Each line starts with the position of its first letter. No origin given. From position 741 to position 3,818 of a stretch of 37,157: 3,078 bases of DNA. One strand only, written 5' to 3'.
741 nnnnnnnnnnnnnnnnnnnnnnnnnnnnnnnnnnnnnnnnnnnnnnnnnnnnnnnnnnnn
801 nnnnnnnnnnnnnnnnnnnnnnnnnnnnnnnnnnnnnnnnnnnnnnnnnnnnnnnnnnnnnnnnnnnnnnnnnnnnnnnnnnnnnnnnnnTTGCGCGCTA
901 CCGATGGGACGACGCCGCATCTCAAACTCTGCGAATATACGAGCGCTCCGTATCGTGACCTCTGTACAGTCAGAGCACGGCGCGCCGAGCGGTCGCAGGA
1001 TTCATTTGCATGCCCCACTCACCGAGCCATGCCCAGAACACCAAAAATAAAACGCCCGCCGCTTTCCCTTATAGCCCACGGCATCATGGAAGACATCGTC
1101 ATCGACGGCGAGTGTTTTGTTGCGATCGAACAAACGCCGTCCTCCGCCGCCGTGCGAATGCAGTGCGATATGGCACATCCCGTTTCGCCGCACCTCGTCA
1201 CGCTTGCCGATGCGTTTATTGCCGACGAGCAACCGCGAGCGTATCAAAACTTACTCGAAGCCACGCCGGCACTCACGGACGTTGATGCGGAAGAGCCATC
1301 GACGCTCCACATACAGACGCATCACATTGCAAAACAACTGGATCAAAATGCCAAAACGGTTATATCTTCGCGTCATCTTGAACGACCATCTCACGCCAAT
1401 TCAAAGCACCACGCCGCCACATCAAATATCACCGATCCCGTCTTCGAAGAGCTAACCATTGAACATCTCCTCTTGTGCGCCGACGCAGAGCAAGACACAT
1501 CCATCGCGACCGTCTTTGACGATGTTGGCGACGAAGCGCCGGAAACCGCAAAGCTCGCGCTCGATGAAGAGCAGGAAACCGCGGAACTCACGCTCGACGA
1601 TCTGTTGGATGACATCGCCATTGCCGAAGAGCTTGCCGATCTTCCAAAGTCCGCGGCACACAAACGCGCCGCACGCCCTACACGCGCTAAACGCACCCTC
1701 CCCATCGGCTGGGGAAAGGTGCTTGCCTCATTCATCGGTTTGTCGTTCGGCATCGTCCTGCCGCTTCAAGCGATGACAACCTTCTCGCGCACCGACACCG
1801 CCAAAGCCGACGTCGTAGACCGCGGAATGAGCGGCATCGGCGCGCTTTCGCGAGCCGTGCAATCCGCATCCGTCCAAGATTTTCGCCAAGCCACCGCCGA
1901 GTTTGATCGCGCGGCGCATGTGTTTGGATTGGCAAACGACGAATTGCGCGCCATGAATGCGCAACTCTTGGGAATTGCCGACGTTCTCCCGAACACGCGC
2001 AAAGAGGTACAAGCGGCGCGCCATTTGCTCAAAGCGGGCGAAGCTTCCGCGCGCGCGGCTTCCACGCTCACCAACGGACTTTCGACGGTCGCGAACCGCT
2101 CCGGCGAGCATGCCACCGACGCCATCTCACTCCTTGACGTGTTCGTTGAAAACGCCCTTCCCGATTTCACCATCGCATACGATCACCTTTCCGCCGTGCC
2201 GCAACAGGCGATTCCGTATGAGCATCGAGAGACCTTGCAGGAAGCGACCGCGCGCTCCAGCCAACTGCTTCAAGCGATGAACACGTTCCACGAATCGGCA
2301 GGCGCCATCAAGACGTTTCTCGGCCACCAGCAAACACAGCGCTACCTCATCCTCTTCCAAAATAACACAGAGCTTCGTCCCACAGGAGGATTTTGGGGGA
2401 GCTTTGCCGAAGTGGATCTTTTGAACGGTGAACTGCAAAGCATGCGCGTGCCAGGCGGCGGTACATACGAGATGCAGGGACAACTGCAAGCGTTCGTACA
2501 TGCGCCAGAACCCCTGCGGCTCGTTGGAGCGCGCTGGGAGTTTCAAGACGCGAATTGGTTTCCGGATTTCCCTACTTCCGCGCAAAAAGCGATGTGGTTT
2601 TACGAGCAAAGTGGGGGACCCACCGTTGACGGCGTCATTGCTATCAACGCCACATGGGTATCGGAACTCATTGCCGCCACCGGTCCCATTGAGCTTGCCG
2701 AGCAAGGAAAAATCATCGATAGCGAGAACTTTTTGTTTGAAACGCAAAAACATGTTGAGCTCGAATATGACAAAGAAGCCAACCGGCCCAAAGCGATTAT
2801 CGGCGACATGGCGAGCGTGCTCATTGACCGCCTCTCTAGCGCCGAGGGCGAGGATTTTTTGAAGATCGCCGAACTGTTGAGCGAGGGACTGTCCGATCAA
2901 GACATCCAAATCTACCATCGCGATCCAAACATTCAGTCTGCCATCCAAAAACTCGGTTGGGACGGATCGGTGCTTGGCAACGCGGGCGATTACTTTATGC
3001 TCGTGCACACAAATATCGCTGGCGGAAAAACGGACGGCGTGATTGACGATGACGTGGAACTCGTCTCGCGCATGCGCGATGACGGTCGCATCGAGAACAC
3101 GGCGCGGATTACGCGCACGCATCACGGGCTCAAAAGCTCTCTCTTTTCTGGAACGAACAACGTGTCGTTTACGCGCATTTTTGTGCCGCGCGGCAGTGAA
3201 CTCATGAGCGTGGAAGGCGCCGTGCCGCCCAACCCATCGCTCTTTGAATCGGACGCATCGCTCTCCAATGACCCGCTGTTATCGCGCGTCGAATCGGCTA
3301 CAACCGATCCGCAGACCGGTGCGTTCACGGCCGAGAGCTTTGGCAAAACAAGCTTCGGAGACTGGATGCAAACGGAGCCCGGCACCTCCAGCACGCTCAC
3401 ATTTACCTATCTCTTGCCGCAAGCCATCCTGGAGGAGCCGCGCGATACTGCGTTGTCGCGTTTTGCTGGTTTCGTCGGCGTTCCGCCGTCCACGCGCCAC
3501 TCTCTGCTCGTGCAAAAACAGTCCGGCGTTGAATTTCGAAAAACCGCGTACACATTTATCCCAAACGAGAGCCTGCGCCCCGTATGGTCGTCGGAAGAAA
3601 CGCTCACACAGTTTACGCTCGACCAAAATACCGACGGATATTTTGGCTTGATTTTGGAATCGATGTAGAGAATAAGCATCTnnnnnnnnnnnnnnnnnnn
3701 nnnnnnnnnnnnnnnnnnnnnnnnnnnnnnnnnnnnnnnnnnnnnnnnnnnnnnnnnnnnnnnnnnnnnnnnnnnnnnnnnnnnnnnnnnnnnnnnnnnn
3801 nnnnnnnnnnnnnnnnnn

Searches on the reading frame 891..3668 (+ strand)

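Call 65: search_protein_families(library=pfam, proteins=[window:891-3668:+], max_evalue=0.001)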
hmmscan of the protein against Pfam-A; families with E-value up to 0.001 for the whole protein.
window:891-3668:+ (925 aa): 1 family
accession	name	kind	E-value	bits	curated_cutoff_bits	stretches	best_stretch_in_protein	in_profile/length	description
PF13196.11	DUF4012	-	1.9e-28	100.2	28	1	481-615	2-136/144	Protein of unknown function (DUF4012)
